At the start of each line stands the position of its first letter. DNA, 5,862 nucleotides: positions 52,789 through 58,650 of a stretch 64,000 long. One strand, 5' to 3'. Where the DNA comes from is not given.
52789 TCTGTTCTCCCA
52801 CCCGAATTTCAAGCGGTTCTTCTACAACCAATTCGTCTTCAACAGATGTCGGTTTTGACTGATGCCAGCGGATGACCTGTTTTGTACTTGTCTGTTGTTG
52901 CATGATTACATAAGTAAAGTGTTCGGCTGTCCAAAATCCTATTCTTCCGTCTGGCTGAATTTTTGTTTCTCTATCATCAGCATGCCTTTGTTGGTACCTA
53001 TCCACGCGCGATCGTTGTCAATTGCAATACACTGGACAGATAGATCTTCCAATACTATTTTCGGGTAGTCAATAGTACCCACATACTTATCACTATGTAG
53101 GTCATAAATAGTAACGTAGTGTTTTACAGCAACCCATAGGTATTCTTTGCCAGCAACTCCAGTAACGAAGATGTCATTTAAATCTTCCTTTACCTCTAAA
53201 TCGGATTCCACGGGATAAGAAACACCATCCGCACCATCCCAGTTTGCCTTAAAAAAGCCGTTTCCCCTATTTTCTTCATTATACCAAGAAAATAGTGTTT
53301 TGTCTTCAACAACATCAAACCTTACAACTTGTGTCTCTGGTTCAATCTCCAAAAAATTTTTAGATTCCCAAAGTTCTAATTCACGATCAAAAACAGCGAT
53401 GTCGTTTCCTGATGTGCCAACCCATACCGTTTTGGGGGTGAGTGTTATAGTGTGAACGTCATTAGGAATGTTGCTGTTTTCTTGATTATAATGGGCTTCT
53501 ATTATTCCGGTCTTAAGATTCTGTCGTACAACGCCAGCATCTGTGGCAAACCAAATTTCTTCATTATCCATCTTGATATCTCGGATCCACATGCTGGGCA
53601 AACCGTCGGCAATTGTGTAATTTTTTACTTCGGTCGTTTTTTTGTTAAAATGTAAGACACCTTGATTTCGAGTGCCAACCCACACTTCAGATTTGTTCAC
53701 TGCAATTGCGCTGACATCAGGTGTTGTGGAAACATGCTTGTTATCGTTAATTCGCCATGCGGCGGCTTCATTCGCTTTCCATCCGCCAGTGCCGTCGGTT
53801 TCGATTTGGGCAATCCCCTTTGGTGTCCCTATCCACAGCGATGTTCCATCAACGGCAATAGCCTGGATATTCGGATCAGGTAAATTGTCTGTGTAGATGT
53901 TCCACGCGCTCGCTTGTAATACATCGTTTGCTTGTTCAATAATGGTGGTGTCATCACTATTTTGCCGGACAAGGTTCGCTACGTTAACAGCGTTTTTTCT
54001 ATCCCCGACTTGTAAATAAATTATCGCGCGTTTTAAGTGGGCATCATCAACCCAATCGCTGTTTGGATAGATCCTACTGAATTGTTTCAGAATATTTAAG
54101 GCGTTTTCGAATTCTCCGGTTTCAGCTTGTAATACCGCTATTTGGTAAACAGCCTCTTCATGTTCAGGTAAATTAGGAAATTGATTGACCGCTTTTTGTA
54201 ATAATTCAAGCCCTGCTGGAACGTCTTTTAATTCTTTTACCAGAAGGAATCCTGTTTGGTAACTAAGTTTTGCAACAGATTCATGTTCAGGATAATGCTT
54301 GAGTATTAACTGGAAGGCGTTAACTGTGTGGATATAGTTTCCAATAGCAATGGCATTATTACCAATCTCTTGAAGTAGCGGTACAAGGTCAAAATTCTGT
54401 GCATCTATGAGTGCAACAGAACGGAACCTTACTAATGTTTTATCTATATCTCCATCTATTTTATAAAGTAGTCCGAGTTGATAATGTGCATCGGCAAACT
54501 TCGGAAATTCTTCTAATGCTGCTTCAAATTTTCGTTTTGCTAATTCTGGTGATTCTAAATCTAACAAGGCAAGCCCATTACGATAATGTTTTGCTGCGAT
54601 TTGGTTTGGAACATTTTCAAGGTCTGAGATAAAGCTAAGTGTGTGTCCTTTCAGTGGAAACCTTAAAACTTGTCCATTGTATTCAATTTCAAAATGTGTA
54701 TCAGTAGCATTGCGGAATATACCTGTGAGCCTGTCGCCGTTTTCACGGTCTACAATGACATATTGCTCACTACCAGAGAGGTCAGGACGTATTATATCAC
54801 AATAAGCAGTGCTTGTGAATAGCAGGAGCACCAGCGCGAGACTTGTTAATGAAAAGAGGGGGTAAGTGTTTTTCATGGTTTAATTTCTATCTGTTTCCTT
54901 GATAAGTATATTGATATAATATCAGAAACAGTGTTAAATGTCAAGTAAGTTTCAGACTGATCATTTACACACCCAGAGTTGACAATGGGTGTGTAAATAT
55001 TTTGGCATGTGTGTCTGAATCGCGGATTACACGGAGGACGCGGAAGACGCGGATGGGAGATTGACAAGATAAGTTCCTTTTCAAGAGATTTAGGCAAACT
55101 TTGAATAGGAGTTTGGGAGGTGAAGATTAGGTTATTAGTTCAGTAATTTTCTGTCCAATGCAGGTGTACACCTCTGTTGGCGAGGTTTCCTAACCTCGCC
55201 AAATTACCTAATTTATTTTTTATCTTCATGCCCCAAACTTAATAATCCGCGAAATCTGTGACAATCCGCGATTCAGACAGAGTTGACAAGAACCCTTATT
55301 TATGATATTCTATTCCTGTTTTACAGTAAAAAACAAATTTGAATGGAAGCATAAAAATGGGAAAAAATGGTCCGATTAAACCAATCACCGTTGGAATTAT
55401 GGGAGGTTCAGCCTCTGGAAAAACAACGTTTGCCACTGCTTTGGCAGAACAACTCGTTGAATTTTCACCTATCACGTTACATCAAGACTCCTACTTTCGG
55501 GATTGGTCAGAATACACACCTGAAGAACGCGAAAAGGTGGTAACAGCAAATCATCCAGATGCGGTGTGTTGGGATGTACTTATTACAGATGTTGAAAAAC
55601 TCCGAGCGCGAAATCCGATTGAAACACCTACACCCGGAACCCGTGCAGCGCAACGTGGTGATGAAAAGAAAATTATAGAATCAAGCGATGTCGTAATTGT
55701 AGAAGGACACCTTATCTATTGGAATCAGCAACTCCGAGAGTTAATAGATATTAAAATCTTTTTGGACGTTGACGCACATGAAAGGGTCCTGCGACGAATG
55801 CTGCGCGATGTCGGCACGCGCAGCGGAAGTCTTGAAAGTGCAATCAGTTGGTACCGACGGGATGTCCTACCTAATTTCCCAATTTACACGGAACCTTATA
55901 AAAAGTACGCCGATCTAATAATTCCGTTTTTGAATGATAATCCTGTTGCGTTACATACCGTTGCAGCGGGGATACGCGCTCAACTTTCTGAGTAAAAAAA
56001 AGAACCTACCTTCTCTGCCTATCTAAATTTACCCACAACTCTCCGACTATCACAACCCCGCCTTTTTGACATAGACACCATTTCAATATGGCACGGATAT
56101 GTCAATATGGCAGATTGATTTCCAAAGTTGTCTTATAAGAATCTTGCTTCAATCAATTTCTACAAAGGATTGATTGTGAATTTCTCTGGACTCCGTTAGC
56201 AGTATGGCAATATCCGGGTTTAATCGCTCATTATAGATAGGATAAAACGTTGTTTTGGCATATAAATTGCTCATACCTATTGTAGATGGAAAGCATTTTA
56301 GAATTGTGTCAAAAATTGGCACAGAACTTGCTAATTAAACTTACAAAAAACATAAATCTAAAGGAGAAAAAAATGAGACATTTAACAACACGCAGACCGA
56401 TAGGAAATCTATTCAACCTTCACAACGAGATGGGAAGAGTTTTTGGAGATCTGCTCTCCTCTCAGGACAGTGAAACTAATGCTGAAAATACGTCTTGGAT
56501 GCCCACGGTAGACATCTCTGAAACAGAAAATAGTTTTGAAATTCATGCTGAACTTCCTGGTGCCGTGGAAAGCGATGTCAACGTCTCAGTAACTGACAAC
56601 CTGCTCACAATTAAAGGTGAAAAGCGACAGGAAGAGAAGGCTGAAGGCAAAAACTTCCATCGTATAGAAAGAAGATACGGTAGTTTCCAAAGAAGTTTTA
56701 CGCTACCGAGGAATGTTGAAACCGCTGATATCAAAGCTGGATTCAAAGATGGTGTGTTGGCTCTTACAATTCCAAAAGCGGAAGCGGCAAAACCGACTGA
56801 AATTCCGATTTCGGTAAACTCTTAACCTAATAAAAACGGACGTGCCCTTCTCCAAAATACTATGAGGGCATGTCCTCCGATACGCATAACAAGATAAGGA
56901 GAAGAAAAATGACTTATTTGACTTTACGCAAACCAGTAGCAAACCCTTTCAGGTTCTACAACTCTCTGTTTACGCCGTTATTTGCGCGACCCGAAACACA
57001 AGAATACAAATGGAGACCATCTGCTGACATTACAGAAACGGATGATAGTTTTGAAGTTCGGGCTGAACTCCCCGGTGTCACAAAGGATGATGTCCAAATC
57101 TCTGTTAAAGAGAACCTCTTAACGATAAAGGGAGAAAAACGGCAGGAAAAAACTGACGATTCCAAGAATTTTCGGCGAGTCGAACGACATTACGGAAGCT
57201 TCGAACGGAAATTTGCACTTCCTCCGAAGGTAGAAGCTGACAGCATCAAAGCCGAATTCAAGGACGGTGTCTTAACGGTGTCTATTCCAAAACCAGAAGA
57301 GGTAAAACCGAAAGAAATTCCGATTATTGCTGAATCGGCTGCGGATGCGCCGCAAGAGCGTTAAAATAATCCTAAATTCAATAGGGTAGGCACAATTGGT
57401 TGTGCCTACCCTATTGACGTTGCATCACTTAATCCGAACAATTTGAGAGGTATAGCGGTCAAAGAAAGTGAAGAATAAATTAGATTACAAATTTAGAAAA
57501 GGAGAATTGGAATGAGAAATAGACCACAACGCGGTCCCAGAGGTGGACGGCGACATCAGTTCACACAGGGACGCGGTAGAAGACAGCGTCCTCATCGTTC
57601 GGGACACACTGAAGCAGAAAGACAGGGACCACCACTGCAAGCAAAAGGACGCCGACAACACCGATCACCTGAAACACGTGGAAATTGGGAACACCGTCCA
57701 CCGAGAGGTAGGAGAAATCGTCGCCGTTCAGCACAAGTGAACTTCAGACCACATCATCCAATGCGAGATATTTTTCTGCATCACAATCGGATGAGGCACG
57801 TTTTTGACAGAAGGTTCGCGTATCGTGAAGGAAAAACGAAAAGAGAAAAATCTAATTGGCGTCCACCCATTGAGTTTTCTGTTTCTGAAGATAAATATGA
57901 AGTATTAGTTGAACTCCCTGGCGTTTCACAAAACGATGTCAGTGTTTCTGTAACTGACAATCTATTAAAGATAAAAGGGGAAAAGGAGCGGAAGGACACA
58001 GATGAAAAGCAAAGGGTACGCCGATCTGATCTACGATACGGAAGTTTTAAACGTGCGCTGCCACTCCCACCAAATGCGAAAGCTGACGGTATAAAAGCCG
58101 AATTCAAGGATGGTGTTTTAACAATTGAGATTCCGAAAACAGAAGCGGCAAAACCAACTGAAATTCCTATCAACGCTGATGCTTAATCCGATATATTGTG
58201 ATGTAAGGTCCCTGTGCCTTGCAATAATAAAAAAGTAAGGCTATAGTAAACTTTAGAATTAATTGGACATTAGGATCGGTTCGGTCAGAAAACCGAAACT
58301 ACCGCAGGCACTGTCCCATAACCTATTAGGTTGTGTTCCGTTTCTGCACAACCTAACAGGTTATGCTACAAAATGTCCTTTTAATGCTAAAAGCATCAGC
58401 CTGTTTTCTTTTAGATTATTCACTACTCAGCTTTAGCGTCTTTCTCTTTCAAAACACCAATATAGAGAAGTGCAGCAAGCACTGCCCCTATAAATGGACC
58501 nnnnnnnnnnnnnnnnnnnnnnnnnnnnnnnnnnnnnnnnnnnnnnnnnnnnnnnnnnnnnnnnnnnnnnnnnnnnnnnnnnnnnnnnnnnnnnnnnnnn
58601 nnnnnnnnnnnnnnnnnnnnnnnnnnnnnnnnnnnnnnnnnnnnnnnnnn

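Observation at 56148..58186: Three tandem Hsp20 genes, the third carrying a ~90 aa Arg/Gly-rich basic extension; sigma-54-like promoter and palindromic operator upstream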

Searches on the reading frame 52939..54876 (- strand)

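Call 3: search_protein_families(library=pfam, proteins=[window:52939-54876:-], max_evalue=0.01)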
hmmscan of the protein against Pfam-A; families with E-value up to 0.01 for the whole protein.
window:52939-54876:- (645 aa): 16 families
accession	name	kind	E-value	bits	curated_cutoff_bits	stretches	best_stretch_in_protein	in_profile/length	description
PF13174.12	TPR_6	-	9e-11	42.1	26.3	1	241-273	1-33/33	Tetratricopeptide repeat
PF07494.17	Reg_prop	-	1.2e-10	40.7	20.4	0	331-352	1-23/24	Two component regulator propeller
PF13428.12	TPR_14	-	7.5e-09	35.9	23.5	0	102-135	9-42/44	Tetratricopeptide repeat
PF14559.12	TPR_19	-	2.3e-08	34.7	25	1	218-274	6-60/68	Tetratricopeptide repeat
PF13432.12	TPR_16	-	6.6e-08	33.3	32.7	1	98-138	1-41/65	Tetratricopeptide repeat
PF21544.3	PorZ_N_b_propeller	-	2.1e-07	31.8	27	1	411-468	61-118/154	TSS9, PorZ, N-terminal beta-propeller domain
PF07719.23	TPR_2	-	1.9e-06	28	27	0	96-126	3-33/34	Tetratricopeptide repeat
PF13431.12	TPR_17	-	5.1e-06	26.8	24.4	1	117-146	2-31/34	Tetratricopeptide repeat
PF13525.12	YfiO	-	7e-06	26.4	25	1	240-299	5-64/203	Outer membrane lipoprotein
PF13181.12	TPR_8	-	6.6e-05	23.2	25.7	0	241-272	2-33/34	Tetratricopeptide repeat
PF25058.1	ARM_TT21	-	6.9e-05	23.3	27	1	213-290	67-141/155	Tetratricopeptide repeat protein 21 ARM repeat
PF17005.11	WD40_like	-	7.4e-05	22.7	40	0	460-502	71-113/301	WD40-like domain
PF00515.34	TPR_1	-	0.00066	19.8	27.8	0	128-146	1-19/34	Tetratricopeptide repeat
PF23748.1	Beta-prop_LRRK2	-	0.001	18.6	26.9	0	565-635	210-298/359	LRRK2 beta propeller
PF13424.12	TPR_12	-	0.0017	18.9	30.1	0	215-270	15-75/77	Tetratricopeptide repeat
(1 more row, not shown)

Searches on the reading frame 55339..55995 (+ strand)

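Call 3: search_protein_families(library=pfam, proteins=[window:55339-55995:+], max_evalue=0.01)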
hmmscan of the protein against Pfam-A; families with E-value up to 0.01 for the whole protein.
window:55339-55995:+ (218 aa): 8 families
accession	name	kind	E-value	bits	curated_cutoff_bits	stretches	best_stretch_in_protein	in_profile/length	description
PF00485.24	PRK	-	3.6e-24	86.1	22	1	18-203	2-195/196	Phosphoribulokinase / Uridine kinase family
PF13238.12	AAA_18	-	1.7e-06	29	29.4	1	18-156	1-111/128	AAA domain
PF13207.12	AAA_17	-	5.7e-05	23.9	27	0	103-161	61-127/136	AAA domain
PF13671.12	AAA_33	-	0.00067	20.4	27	1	21-107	5-86/143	AAA domain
PF02224.24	Cytidylate_kin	-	0.0019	18.4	26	0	109-156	106-150/211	Cytidylate kinase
PF01121.26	CoaE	-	0.0025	18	27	0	17-39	2-24/180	Dephospho-CoA kinase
PF19975.5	DO-GTPase1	-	0.0054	16.5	27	1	20-51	2-32/271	Double-GTPase 1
PF00009.33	GTP_EFTU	-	0.0067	16.5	26.5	1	16-71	4-58/188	Elongation factor Tu GTP binding domain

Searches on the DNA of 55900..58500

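Call 49: search_rna_families(source=window, start=55900, end=58500, threshold=evalue, max_evalue=1)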
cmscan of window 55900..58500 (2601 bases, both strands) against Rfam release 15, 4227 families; matches with E-value up to 1: 0.
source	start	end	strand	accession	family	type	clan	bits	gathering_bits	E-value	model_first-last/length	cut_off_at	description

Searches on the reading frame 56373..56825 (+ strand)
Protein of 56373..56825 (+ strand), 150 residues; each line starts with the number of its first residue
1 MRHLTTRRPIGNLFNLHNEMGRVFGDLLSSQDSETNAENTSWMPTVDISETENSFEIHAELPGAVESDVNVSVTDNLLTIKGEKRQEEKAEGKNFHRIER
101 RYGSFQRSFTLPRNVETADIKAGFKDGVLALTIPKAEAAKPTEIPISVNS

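Call 3: search_protein_families(library=pfam, proteins=[window:56373-56825:+], max_evalue=0.01)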
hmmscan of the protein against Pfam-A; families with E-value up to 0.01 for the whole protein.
window:56373-56825:+ (150 aa): 3 families
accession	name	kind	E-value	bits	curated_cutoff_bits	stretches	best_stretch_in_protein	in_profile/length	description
PF00011.27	HSP20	-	2.2e-26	92.3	20.8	1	47-148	1-101/102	Hsp20/alpha crystallin family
PF17886.7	ArsA_HSP20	-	2.8e-07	30.5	22.5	1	54-130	3-60/63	HSP20-like domain found in ArsA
PF11651.14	P22_CoatProtein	-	0.0015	17.8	24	1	32-135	39-136/423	P22 coat protein - gene protein 5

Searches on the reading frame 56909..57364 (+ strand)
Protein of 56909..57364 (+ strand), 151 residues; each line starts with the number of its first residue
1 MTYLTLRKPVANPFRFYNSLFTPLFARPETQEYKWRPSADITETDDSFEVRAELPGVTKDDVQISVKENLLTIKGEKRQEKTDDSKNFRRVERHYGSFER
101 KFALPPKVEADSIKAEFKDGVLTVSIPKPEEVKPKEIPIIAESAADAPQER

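Call 3: search_protein_families(library=pfam, proteins=[window:56909-57364:+], max_evalue=0.01)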
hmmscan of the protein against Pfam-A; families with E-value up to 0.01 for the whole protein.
window:56909-57364:+ (151 aa): 3 families
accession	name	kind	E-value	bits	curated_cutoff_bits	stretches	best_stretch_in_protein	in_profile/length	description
PF00011.27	HSP20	-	2.5e-28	98.6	20.8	1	40-139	1-101/102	Hsp20/alpha crystallin family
PF17886.7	ArsA_HSP20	-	1.8e-10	40.7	22.5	1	45-125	1-62/63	HSP20-like domain found in ArsA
PF04969.22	CS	-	0.0018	19.7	21.3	0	42-128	6-78/78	CS domain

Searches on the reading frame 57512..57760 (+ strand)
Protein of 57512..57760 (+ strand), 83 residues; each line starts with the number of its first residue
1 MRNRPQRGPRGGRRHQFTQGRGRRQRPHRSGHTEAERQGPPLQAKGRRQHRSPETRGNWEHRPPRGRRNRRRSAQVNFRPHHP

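Call 36: search_protein_representatives(protein=window:57512-57760:+)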
Query: 83 residues. Proteins with E-value up to 0.001 (for the whole library): 2; up to 1e-10: 2; up to 1e-30: 0. The best 2 are listed.
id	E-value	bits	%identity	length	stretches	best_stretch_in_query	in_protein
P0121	7.9e-13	64.8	37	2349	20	22-56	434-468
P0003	1.7e-12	63.7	69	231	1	1-83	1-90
